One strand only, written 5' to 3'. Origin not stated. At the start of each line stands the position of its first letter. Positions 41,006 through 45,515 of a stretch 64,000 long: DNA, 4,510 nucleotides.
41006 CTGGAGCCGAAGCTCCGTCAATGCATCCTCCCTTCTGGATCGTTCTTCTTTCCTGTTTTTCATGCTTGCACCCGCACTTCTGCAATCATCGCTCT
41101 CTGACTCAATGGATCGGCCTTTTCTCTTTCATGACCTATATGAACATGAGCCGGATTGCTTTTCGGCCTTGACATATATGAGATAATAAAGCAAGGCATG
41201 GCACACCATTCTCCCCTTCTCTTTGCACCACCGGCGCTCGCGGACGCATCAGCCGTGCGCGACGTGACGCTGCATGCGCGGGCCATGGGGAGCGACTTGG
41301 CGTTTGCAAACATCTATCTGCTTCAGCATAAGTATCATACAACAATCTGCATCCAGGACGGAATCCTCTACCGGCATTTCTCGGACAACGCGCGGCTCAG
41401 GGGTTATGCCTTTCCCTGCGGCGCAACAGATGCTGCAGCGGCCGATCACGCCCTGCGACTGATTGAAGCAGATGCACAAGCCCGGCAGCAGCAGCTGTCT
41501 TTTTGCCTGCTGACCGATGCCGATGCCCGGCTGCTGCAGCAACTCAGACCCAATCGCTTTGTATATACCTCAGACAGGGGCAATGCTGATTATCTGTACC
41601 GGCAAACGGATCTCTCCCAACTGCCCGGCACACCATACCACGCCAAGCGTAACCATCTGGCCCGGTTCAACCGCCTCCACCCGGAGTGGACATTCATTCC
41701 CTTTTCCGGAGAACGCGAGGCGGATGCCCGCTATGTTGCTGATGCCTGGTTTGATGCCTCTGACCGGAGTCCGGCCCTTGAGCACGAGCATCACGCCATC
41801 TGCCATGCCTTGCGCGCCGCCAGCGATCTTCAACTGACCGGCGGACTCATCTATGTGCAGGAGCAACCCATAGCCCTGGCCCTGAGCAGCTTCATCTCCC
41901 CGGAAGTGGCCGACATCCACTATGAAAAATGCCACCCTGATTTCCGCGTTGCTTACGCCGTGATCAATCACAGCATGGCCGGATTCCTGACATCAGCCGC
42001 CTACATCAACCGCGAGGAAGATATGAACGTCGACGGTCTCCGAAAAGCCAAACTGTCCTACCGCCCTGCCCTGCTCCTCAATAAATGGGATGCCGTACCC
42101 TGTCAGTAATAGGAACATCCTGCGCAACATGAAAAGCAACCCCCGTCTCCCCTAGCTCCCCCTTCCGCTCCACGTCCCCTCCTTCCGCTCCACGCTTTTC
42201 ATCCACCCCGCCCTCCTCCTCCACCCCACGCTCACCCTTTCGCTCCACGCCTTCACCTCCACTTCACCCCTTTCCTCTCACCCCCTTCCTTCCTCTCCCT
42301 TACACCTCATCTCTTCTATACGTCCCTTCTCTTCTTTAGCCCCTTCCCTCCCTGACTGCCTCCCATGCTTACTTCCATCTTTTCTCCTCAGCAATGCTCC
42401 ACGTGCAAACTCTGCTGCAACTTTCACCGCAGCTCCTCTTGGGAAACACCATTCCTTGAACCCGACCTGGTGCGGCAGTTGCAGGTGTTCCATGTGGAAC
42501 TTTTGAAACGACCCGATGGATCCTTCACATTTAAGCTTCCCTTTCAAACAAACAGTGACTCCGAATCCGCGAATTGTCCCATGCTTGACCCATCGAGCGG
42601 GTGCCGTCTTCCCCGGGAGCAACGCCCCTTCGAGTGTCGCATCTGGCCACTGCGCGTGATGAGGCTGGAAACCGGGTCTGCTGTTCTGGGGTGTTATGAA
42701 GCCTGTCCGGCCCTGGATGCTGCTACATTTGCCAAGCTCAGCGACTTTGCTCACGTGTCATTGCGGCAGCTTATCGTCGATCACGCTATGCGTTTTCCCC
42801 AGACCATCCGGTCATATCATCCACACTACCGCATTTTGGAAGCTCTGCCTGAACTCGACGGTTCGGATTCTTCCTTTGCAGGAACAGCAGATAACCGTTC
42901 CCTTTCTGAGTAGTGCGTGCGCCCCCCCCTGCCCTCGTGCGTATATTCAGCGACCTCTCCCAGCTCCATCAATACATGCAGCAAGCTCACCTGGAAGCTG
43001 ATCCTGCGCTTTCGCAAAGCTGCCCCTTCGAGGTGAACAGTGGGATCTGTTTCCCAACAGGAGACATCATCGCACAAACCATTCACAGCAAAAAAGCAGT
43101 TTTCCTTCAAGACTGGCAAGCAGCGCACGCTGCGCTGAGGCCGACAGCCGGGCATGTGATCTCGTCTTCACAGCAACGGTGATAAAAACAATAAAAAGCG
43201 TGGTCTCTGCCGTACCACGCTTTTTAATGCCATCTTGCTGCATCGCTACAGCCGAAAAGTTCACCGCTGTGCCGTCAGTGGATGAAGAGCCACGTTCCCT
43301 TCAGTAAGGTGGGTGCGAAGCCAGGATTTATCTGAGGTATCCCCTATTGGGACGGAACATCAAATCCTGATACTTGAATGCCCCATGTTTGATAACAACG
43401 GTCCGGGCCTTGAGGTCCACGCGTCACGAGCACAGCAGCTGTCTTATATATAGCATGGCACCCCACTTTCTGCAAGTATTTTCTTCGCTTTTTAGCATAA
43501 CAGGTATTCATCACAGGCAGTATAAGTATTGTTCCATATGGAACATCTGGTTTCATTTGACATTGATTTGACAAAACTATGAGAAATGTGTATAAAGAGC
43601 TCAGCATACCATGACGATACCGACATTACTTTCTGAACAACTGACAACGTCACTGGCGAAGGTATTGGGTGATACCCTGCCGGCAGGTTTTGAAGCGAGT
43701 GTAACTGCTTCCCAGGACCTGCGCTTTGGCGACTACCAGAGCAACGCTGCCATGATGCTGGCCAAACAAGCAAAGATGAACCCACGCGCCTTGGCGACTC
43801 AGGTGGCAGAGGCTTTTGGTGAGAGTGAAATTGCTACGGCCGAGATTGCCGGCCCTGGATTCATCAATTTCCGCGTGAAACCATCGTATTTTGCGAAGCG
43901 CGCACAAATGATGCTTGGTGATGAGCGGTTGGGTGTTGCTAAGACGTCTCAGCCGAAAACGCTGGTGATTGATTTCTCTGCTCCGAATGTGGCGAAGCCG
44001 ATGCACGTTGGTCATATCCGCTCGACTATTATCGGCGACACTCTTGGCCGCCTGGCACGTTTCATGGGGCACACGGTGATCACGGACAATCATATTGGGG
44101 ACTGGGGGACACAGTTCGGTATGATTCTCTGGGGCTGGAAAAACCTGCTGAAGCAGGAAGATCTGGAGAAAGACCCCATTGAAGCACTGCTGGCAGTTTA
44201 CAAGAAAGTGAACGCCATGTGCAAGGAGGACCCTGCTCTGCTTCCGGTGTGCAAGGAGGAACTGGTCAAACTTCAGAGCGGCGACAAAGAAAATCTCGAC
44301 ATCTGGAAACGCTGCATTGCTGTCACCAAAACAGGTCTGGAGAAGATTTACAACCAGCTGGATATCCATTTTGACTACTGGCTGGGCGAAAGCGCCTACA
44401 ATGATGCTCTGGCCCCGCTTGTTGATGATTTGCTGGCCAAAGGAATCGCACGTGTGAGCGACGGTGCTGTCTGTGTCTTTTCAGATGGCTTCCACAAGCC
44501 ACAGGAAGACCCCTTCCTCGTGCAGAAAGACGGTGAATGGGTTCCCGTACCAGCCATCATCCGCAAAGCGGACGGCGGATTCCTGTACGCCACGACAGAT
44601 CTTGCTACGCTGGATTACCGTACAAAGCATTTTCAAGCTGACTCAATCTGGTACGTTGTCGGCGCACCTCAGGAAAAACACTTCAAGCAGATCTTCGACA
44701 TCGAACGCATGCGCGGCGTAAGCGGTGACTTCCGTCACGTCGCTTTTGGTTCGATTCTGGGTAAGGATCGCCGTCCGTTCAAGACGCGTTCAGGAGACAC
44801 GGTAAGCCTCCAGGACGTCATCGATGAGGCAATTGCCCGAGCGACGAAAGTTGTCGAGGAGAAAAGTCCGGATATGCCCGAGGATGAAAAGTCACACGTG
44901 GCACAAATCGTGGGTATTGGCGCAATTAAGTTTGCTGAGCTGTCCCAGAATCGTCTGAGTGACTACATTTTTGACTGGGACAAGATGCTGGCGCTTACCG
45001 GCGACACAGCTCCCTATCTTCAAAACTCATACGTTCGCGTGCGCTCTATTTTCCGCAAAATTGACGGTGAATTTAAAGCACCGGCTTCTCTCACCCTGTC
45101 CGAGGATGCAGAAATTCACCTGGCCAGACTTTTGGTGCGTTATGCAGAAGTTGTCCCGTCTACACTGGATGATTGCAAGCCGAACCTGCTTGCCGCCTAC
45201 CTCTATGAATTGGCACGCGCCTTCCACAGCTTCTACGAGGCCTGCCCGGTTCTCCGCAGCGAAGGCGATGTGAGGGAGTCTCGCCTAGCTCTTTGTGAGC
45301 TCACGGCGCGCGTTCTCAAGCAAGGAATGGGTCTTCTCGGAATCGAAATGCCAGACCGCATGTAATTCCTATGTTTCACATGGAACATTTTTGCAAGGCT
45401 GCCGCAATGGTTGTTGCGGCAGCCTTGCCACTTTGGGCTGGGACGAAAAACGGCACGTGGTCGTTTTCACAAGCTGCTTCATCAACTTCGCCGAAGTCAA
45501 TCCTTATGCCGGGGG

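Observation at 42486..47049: Array of four parS-type palindromes with a non-canonical core leading up to the DnaA-box cluster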

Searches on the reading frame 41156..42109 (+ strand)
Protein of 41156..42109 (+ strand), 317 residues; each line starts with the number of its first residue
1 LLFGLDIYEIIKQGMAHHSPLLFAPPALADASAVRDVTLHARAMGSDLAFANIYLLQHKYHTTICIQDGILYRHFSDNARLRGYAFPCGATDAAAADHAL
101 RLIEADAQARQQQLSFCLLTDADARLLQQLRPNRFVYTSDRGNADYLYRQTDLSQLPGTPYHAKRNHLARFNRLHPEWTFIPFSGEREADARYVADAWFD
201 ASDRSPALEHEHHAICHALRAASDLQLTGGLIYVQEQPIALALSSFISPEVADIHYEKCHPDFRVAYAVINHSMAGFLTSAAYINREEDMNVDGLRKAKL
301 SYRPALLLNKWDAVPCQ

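Call 35: search_protein_families(library=ncbifam, proteins=[window:41156-42109:+])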
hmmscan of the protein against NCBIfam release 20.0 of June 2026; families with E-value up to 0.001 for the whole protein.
window:41156-42109:+ (317 aa): 0 families

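Call 49: search_protein_families(library=pfam, proteins=[window:41156-42109:+])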
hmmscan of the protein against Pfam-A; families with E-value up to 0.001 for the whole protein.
window:41156-42109:+ (317 aa): 1 family
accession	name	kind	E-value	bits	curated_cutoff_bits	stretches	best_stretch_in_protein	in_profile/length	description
PF09924.15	LPG_synthase_C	-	4.9e-32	111.6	27.5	1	44-311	7-295/298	Phosphatidylglycerol lysyltransferase, C-terminal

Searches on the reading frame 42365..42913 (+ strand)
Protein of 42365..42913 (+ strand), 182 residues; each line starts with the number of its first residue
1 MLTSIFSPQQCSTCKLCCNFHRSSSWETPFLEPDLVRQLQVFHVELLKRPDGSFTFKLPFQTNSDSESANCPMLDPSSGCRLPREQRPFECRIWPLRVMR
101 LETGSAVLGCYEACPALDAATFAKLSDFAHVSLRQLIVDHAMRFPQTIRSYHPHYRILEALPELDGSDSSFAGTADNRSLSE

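Call 35: search_protein_families(library=ncbifam, proteins=[window:42365-42913:+])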
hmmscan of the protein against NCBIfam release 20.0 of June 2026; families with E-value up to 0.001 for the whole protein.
window:42365-42913:+ (182 aa): 0 families

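Call 49: search_protein_families(library=pfam, proteins=[window:42365-42913:+])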
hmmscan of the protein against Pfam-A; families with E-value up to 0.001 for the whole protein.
window:42365-42913:+ (182 aa): 1 family
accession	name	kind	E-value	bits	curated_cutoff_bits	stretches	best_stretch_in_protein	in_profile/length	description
PF03692.20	CxxCxxCC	-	0.00027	22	23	1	10-96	1-71/85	Putative zinc- or iron-chelating domain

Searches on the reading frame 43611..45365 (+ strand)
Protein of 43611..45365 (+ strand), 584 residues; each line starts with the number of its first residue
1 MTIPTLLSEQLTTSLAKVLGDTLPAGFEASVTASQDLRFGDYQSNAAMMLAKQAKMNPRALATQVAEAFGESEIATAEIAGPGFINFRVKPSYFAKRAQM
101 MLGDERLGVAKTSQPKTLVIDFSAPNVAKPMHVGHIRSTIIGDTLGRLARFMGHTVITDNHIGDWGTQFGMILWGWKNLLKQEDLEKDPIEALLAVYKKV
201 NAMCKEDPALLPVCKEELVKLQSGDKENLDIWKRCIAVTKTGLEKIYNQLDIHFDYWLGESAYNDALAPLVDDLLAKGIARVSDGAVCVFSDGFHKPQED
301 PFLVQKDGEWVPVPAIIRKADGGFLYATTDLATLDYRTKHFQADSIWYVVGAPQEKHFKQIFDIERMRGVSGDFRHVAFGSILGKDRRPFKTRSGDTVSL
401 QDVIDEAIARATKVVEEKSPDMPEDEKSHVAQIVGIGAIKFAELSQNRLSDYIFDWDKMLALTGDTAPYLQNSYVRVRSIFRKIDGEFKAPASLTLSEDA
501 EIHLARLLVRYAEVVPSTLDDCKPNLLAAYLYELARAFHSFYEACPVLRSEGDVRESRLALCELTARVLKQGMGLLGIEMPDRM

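Call 17: find_related_loci(query=window:43611-45365:+, collection=genome_contigs, flank=8000)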
Query window:43611-45365:+ (584 aa) in genome_contigs; peptide patterns used: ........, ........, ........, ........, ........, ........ (x = any residue, [..] = any of these).
550 stretches matched a pattern; 534 encode a relative of the query (tblastn E <= 1e-3); the best 80 are kept; 80 distinct loci.
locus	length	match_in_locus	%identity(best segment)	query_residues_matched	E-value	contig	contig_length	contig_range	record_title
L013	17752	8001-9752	86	1-584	0e+0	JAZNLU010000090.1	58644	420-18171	MAG: Akkermansia sp. isolate T1900044666_TS20190132.MAGScoT_cleanbin_000012 SGB_1564_k141_185674, whole genome shotgun s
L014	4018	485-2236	86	1-584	0e+0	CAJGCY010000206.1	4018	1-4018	MAG: uncultured Akkermansia sp. isolate MAG37 genome assembly, contig: k141_5952543_length_4018_cov_33.3167, whole genom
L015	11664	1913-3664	86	1-584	0e+0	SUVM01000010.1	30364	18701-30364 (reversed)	MAG: Akkermansiaceae bacterium isolate SIG72 NODE_31049_length_30364_cov_1.598704, whole genome shotgun sequence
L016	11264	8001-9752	85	1-584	0e+0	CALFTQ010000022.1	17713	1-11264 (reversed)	MAG TPA_asm: uncultured Verrucomicrobiales bacterium isolate SRR6425825_bin.50_CONCOCT_v1.1_MAG genome assembly, contig:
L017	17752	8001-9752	86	1-584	0e+0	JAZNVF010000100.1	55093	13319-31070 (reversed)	MAG: Akkermansia sp. isolate T1900044791_TS20190257.MAGScoT_cleanbin_000011 SGB_2650_k141_768304, whole genome shotgun s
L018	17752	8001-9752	86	1-584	0e+0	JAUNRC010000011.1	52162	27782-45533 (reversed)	MAG: Akkermansia sp. isolate S3M_St_19 NODE_65_length_52162_cov_10.165007, whole genome shotgun sequence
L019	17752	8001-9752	85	1-584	0e+0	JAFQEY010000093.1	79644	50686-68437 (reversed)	MAG: Akkermansia sp. isolate RGIG1758 Goat_Cecum-3__c877114, whole genome shotgun sequence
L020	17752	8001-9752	85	1-584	0e+0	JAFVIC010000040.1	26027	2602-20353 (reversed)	MAG: Akkermansia sp. isolate RGIG5191 Sheep_Cecum-1__c255737, whole genome shotgun sequence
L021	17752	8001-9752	85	1-584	0e+0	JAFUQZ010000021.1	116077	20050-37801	MAG: Akkermansia sp. isolate RGIG4746 Roe_deer_Rectum.Co__c272102, whole genome shotgun sequence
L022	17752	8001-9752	85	1-584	0e+0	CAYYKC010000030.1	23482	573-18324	MAG TPA_asm: uncultured Akkermansia sp. isolate SRP315200_co1_553 genome assembly, contig: NODE_3643_length_23482_cov_20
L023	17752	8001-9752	85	1-584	0e+0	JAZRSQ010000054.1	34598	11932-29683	MAG: Akkermansia sp. isolate T1900045346_YK20190036.MAGScoT_cleanbin_000025 SGB_6713_k141_1059683, whole genome shotgun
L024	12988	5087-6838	85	1-584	0e+0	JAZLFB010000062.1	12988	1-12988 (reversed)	MAG: Akkermansia sp. isolate T1900045006_TA20190068.MAGScoT_cleanbin_000029 SGB_4364_k141_340094, whole genome shotgun s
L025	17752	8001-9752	85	1-584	0e+0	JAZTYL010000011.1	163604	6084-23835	MAG: Akkermansia sp. isolate T1900045326_YK20190015.MAGScoT_cleanbin_000021 SGB_6453_k141_2950506, whole genome shotgun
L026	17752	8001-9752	85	1-584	0e+0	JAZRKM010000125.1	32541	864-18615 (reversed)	MAG: Akkermansia sp. isolate T1900045446_YK20190137.MAGScoT_cleanbin_000012 SGB_7160_k141_362790, whole genome shotgun s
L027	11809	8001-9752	85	1-584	0e+0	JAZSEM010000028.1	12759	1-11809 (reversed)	MAG: Akkermansia sp. isolate T1900044590_TS20190056.MAGScoT_cleanbin_000022 SGB_624_k141_40857, whole genome shotgun seq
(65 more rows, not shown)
